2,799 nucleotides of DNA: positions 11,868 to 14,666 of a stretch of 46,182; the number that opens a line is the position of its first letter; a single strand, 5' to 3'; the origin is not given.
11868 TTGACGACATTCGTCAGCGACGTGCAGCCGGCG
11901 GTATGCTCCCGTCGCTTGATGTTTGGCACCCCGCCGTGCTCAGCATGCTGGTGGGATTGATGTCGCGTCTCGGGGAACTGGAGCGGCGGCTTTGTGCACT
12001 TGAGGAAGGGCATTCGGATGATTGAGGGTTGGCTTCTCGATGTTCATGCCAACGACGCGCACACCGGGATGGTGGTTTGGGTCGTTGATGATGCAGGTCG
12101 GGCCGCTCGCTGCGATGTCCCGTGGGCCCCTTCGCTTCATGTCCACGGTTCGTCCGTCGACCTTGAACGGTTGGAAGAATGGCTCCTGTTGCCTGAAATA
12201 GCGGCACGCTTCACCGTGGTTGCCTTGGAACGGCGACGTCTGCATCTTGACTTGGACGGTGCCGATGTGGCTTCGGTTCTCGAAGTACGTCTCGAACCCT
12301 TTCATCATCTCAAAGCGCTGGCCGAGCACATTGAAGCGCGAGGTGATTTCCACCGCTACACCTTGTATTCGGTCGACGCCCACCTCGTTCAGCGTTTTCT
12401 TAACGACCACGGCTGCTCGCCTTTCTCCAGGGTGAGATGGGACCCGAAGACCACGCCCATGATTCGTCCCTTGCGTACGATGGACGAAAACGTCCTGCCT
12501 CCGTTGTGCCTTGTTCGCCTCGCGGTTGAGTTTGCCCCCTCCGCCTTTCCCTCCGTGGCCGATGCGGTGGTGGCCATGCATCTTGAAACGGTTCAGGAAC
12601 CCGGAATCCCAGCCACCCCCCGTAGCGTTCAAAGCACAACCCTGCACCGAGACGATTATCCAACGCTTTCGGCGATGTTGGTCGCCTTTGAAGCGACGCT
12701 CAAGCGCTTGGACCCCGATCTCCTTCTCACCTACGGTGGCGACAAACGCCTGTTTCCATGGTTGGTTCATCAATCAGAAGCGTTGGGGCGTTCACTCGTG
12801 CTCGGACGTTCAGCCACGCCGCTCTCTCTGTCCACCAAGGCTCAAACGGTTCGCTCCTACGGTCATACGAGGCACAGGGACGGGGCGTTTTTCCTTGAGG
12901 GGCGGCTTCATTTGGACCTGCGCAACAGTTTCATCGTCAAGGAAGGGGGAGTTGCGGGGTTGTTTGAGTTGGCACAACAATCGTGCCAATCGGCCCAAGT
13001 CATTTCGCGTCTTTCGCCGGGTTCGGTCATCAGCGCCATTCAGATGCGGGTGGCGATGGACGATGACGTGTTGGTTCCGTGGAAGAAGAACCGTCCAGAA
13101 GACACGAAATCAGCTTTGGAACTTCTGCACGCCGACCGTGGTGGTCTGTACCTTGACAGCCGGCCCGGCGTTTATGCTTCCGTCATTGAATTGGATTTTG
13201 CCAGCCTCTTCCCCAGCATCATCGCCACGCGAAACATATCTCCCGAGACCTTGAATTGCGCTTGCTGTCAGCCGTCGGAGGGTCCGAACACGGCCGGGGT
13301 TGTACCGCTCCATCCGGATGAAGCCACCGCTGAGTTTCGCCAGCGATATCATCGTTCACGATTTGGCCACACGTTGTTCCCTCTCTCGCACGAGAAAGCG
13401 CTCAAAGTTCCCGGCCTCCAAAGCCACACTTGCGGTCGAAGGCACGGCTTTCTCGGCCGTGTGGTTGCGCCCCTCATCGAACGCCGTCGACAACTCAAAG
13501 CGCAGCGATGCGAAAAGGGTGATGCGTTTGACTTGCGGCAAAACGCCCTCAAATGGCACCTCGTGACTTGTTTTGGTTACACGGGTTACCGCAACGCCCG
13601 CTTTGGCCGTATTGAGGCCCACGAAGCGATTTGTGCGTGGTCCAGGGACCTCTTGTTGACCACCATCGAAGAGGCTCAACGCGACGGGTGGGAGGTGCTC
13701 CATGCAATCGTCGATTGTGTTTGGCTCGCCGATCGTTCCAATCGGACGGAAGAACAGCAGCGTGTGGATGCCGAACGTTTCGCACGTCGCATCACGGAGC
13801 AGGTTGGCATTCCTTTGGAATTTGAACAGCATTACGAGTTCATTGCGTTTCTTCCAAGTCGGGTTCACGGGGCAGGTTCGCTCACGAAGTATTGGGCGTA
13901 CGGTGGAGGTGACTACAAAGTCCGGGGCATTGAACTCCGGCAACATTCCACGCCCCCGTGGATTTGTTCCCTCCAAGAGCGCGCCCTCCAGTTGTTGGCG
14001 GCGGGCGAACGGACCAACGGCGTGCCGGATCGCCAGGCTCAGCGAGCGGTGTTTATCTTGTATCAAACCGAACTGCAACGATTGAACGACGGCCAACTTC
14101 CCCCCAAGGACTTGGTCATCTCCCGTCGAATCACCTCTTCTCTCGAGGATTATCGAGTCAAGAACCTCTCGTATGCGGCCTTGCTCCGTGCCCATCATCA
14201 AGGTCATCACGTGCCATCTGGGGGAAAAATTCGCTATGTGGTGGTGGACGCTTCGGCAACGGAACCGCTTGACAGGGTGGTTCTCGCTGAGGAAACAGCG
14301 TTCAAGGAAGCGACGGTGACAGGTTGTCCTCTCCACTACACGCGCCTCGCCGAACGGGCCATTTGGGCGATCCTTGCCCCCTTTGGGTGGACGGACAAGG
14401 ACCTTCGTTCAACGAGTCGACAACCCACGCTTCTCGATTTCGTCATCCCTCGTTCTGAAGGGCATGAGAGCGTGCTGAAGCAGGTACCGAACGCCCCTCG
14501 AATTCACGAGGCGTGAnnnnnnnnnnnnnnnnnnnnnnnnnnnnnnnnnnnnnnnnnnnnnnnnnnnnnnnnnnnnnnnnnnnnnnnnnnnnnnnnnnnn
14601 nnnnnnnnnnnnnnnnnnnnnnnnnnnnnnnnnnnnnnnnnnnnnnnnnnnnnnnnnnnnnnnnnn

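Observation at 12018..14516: Family-B polymerase with all three Exo motifs degenerate and non-canonical motifs B and C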

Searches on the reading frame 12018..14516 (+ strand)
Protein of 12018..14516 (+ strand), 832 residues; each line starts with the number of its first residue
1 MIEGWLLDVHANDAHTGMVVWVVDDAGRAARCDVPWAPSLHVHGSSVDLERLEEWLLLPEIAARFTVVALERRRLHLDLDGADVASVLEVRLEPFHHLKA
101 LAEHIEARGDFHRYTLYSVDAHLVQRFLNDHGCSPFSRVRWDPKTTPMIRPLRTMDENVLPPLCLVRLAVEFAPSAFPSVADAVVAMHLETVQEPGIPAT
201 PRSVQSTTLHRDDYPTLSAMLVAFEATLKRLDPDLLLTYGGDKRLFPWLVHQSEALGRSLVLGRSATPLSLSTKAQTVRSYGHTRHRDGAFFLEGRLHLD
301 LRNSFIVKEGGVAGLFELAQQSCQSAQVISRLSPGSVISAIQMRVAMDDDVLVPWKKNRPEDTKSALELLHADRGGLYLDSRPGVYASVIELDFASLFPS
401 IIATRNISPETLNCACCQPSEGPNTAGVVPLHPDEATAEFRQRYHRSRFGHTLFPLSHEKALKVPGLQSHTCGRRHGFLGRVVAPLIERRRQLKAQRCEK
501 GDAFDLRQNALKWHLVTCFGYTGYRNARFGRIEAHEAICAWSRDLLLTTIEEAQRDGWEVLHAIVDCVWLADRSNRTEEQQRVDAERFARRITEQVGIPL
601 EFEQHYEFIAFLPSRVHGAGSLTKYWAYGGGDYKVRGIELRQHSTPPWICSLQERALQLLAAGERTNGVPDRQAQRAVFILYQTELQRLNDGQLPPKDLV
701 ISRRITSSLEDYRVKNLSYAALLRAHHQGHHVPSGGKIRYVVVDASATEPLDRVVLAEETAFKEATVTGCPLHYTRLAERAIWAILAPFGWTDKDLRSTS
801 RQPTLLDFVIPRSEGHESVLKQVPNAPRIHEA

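Call 3: search_protein_families(library=pfam, proteins=[window:12018-14516:+], max_evalue=0.01)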
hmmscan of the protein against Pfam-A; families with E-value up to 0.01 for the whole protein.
window:12018-14516:+ (832 aa): 1 family
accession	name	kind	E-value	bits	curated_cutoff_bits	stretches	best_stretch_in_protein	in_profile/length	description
PF00136.26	DNA_pol_B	-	1.4e-20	73.9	23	1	343-757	20-422/453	DNA polymerase family B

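Call 4: search_protein_families(library=ncbifam, proteins=[window:12018-14516:+], max_evalue=0.01)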
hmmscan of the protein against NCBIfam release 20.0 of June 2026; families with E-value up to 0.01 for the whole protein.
window:12018-14516:+ (832 aa): 9 families
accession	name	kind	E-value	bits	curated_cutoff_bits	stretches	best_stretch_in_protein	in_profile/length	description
NF004418.0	PRK05761.1-4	subfamily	2.3e-114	383.2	692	2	458-799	367-703/717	type B DNA-directed DNA polymerase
NF004416.0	PRK05761.1-2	equivalog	6.2e-103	345.4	516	2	474-747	361-617/665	type B DNA-directed DNA polymerase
NF004417.0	PRK05761.1-3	equivalog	1.2e-22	79.8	780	2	459-743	531-807/858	DNA-directed DNA polymerase I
TIGR00592.1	pol2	superfamily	4.6e-16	58.1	239.95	2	476-603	859-989/1176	DNA polymerase (pol2)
NF004421.0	PRK05762.1-2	equivalog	3.8e-15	55.2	570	1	373-597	411-589/795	DNA polymerase II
NF004419.0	PRK05761.1-5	equivalog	6e-15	54.3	1285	2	374-420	553-599/932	DNA-directed DNA polymerase I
NF004415.0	PRK05761.1-1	equivalog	2.9e-12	45.3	1289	2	374-418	495-539/883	DNA-directed DNA polymerase I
NF004422.0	PRK05762.1-4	equivalog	1e-10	40.6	1103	1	372-421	402-451/789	DNA polymerase II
NF004420.0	PRK05762.1-1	equivalog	1.8e-08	33.5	1435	1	371-428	397-454/783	DNA polymerase II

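Call 5: search_solved_structures(query=window:12018-14516:+, max_evalue=0.01, show_alignments=3)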
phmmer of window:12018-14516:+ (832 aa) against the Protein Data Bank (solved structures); distinct sequences matched with E-value up to 0.01: 57.
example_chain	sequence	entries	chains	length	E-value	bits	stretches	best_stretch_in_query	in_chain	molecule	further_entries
6wya_A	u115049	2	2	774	4.6e-34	120.8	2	470-800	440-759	DNA polymerase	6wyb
1wn7_A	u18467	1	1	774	5.6e-33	117.2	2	470-805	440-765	Family B DNA Polymerase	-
2vwj_A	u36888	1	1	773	5.9e-33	117.1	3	471-802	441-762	DNA POLYMERASE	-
2vwk_A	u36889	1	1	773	5.9e-33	117.1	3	471-802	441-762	DNA POLYMERASE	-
2xhb_A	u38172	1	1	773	6.4e-33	117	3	471-802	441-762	DNA POLYMERASE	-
4k8z_A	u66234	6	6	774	1.4e-32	115.9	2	470-805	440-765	DNA polymerase | DNA polymerase,DNA polymerase,DNA polymerase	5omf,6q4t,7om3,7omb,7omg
1wns_A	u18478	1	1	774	1.4e-32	115.8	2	470-805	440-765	DNA POLYMERASE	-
1tgo_A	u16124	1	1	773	1.7e-32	115.6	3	471-802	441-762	PROTEIN (THERMOSTABLE B DNA POLYMERASE)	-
7b06_A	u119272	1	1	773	2.2e-32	115.2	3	471-802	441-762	DNA polymerase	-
8s84_A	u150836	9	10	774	2.8e-32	114.9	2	469-805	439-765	DNA polymerase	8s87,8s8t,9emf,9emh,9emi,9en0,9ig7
4fm2_A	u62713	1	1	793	6.2e-32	113.7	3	469-798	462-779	DNA polymerase 1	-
7b08_A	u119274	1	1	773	7.9e-32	113.4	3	471-802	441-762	DNA polymerase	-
7b07_A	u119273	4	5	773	1e-31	113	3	471-802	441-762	DNA polymerase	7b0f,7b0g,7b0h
2jgu_A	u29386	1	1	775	1.1e-31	112.9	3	471-802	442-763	DNA POLYMERASE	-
9oat_A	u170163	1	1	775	1.3e-31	112.6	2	470-805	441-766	5-270, TNA polymerase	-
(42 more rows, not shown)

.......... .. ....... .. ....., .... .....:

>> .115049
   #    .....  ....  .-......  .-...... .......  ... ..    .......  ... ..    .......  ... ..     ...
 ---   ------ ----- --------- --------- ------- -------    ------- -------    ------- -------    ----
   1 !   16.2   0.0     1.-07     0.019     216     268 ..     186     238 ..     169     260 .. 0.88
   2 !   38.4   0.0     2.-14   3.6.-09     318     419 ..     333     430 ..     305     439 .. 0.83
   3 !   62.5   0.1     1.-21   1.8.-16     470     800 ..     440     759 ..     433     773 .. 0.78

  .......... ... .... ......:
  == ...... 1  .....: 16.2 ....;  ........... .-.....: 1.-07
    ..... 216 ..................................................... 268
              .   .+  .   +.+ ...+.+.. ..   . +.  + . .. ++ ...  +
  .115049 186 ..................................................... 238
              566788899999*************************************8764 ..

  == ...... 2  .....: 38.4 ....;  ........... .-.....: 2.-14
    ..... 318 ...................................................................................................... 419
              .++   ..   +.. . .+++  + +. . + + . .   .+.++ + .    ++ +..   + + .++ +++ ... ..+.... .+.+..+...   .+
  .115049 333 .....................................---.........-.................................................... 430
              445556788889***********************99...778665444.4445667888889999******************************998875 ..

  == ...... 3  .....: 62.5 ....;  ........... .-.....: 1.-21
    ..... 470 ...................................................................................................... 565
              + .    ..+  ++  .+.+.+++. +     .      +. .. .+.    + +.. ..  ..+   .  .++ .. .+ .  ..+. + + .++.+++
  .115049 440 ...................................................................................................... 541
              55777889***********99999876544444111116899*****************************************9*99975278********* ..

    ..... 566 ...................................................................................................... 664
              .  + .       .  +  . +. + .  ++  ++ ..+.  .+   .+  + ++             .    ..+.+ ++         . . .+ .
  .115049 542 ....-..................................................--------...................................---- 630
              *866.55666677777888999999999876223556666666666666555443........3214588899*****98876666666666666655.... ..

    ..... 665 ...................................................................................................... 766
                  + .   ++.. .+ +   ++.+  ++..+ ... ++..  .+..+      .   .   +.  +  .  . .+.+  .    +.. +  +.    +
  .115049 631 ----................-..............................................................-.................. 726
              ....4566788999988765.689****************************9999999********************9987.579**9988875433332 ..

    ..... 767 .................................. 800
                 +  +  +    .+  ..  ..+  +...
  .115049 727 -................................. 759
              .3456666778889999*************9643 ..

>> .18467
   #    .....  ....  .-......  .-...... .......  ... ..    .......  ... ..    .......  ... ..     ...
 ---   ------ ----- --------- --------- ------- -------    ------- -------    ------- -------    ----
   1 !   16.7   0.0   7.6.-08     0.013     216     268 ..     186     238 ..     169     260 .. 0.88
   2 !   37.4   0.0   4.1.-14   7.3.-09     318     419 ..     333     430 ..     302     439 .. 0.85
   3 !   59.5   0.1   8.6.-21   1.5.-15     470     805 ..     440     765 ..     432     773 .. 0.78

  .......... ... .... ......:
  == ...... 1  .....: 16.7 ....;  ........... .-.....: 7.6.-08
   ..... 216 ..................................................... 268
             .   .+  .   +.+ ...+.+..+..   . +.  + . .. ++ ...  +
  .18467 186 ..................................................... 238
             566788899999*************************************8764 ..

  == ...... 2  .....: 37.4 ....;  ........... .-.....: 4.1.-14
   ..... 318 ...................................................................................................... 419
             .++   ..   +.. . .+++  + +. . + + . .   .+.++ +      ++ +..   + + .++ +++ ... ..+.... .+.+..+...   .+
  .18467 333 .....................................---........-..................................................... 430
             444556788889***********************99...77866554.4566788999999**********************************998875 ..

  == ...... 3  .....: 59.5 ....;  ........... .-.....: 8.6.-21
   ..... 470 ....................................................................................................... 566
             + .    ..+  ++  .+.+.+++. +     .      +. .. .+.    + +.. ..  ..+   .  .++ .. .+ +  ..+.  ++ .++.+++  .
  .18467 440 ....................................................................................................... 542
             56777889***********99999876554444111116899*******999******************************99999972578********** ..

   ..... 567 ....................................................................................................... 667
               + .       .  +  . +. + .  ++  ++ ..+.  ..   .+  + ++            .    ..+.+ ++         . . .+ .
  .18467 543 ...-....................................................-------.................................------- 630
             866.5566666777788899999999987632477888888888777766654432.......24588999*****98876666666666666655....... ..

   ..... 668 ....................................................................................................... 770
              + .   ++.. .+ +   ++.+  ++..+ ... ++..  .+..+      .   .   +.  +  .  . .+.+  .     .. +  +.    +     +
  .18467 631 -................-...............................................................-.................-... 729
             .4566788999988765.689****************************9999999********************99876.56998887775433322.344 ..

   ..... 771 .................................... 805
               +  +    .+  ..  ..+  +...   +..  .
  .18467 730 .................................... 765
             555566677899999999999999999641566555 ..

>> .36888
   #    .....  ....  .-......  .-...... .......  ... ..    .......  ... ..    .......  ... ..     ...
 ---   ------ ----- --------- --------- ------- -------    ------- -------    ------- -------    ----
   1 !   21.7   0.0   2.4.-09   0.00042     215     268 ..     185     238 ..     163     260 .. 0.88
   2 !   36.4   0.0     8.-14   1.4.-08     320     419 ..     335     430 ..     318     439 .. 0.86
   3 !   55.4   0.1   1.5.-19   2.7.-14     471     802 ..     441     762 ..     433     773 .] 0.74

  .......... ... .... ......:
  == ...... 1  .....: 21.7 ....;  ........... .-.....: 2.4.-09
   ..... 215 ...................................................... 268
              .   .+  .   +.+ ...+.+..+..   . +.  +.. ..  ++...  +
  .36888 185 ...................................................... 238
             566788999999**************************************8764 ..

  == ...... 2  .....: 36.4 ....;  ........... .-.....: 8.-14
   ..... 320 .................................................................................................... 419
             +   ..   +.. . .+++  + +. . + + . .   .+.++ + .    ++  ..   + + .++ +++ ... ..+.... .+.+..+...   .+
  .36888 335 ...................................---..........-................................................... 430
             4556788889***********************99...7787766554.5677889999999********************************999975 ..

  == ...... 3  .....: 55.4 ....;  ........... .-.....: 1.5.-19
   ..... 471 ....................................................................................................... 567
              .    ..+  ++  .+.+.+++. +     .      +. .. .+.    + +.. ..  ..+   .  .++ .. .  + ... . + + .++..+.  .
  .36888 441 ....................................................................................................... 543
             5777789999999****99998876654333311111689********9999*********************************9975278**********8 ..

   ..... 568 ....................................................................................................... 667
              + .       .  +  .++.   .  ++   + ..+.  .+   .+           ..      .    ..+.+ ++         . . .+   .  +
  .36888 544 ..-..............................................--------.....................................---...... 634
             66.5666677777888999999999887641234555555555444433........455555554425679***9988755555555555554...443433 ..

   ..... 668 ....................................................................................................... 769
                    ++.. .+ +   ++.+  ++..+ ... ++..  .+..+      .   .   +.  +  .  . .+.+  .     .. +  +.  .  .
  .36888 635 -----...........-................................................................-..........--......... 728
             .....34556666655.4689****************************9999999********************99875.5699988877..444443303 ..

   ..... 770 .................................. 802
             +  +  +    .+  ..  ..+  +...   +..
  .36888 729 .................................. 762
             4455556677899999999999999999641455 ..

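Call 9: find_homologous_proteins(query=window:12018-14516:+, max_evalue=0.00001)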
Query window:12018-14516:+ (832 aa): 537 proteins with E <= 0.00001 among 8000 candidates; the best 120 are listed.
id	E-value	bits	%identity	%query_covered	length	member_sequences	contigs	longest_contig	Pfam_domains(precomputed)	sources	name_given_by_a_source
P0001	0.0e+0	1837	96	100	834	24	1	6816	PF00136.27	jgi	jgi:DNA polymerase I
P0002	0.0e+0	1465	75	100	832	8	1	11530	PF00136.27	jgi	jgi:DNA polymerase elongation subunit (family B)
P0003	0.0e+0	1346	71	97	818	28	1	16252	PF00136.27,PF03104.26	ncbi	-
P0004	0.0e+0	1345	71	98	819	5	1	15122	PF00136.27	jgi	jgi:DNA polymerase I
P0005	0.0e+0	1345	71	98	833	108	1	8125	PF00136.27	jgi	-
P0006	0.0e+0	1326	71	97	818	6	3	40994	PF00136.27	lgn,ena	-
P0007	0.0e+0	1320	71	98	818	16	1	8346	PF00136.27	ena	-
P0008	0.0e+0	1310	70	97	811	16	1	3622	PF00136.27,PF03104.26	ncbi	-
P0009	0.0e+0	1307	69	100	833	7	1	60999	PF00136.27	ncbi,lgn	-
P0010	0.0e+0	1290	69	98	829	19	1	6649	PF00136.27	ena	-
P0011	0.0e+0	1279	68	99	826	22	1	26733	PF00136.27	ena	-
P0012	0.0e+0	1261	68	97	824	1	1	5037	PF00136.27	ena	-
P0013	0.0e+0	1261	68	97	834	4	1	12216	PF00136.27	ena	-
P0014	0.0e+0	1238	67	97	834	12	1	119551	PF00136.27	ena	-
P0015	0.0e+0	1235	67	97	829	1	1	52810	PF00136.27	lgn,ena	-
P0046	0.0e+0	1198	65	97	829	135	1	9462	PF00136.27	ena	-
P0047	0.0e+0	1198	64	99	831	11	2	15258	PF00136.27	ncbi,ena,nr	ncbi:hypothetical protein CMO85_03470 [Candidatus Woesearchaeota archaeon]|nr:hypothetical protein [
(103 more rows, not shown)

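Call 28: find_related_loci(query=A1, collection=genome_contigs, flank=7000)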
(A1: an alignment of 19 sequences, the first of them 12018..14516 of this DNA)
Query A1 (832 aa) in genome_contigs; peptide patterns used: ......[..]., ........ (x = any residue, [..] = any of these).
599 stretches matched a pattern (row limit reached: there are more); 581 encode a relative of the query (tblastn E <= 1e-3); the best 80 are kept; 80 distinct loci.
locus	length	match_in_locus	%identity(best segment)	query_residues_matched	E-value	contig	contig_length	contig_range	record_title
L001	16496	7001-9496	96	1-832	0e+0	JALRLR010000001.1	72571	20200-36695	MAG: Poseidonia sp. isolate JJ.4 NODE_1_length_72571_cov_9.115347, whole genome shotgun sequence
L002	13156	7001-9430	71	3-812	0e+0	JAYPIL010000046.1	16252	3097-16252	MAG: Poseidonia sp. isolate 139577_S178_maxbin_bins.tsv.038 NODE_3575_length_16252_cov_7.839723, whole genome shotgun se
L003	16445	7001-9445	69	1-815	0e+0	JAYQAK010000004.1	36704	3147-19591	MAG: Poseidonia sp. isolate 139585_S186_metabat_bins_sspec.tsv.121_sub NODE_896_length_36704_cov_6.452318, whole genome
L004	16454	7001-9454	67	1-817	0e+0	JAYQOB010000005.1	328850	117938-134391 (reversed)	MAG: Candidatus Poseidoniales archaeon isolate SD4486_NP_concoct_bins.tsv.099_sub contig_7005_pilon, whole genome shotgu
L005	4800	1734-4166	65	1-810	0e+0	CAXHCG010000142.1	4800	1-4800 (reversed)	MAG TPA_asm: uncultured Candidatus Poseidoniales archaeon isolate SRR12479975_maxbin2_4 genome assembly, contig: ERZ4874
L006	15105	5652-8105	66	1-817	0e+0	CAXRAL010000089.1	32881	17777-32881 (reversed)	MAG: Candidatus Poseidoniaceae archaeon isolate YZ09aB_8.77 genome assembly, contig: k141_287426, whole genome shotgun s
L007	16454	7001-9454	66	1-817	0e+0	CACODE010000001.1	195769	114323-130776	MAG: uncultured Candidatus Poseidoniales archaeon isolate AH-287-P07 genome assembly, contig: AH-287-P07_NODE_1, whole g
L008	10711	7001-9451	66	1-815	0e+0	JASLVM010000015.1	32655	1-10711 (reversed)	MAG: Poseidonia sp. isolate ETNP17_MAG_14 NODE_15_length_32655_cov_8.776352, whole genome shotgun sequence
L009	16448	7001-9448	66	1-815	0e+0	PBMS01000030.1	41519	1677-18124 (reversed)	MAG: Methanobacteriota archaeon isolate SP207 MHASMcontig_389554, whole genome shotgun sequence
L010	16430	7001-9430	65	1-809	0e+0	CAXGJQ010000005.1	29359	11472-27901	MAG TPA_asm: uncultured Candidatus Poseidoniales archaeon isolate ERR315856_concoct_3 genome assembly, contig: ERZ677869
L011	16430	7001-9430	65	1-809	0e+0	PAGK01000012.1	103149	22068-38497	MAG: Methanobacteriota archaeon isolate MED790 39394, whole genome shotgun sequence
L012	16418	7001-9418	61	2-808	0e+0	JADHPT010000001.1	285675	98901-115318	MAG: Poseidonia sp. isolate BS307-5m-G40 BS307-5m-C5, whole genome shotgun sequence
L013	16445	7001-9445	69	1-815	0e+0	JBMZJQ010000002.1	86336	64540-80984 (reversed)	MAG: Poseidonia sp. isolate ME_XS_2301_3_bin18 ME_XS_2301_3_bin18_1, whole genome shotgun sequence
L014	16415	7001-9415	60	1-808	0e+0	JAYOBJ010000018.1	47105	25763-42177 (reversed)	MAG: Methanobacteriota archaeon isolate 139554_S156_rosella_bins.tsv.064 NODE_528_length_47105_cov_9.600893, whole genom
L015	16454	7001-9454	66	1-817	0e+0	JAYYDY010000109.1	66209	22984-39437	MAG: Thermoplasmatota archaeon isolate XS_MAG49 XS_MAG49_0110, whole genome shotgun sequence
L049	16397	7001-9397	48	1-808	0e+0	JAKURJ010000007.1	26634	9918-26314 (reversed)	MAG: Candidatus Poseidoniaceae archaeon isolate ALOHA_A2.5_52 A2.5-MGIIa-K1-1_7, whole genome shotgun sequence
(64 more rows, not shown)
